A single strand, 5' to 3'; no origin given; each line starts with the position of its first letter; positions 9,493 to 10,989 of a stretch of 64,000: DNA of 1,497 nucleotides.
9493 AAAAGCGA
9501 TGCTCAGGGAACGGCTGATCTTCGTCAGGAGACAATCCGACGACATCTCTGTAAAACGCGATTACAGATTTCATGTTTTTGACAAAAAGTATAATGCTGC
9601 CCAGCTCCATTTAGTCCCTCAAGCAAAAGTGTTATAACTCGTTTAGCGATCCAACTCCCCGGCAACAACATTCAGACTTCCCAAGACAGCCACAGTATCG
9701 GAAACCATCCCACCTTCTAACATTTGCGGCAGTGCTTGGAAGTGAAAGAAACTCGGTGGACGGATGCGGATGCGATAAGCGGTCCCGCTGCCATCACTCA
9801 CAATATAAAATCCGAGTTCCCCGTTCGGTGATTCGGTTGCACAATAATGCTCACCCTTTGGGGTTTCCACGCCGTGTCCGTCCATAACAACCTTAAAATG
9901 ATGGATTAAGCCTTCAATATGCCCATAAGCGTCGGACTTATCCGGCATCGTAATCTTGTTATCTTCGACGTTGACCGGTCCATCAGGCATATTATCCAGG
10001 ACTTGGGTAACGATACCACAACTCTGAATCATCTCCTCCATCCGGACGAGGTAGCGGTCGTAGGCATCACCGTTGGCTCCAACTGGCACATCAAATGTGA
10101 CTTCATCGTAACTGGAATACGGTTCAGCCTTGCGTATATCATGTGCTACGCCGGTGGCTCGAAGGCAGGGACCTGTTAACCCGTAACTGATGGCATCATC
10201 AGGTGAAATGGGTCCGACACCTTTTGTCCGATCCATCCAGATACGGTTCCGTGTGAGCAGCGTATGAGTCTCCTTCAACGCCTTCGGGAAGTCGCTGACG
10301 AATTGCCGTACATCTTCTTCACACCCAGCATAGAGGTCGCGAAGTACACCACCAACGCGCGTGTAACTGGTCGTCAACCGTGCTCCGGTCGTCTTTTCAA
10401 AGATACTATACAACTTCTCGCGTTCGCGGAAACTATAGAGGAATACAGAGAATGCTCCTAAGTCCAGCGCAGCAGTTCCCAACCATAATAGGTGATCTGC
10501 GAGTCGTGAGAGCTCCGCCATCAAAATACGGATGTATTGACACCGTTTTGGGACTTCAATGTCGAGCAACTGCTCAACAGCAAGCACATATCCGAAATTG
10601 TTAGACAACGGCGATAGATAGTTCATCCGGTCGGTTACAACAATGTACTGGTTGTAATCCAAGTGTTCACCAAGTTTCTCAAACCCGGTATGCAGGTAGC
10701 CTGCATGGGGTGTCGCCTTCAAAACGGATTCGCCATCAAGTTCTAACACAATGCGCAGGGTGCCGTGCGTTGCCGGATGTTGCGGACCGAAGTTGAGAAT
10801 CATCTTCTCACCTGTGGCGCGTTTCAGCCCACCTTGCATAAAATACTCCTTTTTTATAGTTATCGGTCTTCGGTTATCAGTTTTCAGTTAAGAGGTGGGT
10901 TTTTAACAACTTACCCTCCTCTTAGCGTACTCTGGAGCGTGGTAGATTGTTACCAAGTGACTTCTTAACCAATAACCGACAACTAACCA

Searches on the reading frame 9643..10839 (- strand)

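Call 91: search_protein_families(library=pfam, proteins=[window:9643-10839:-], max_evalue=0.000001)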
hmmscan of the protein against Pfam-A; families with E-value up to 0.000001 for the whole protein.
window:9643-10839:- (398 aa): 1 family
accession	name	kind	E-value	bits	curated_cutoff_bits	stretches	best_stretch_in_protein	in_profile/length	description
PF00346.24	Complex1_49kDa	-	3e-115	384.4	24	1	126-398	1-271/271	Respiratory-chain NADH dehydrogenase, 49 Kd subunit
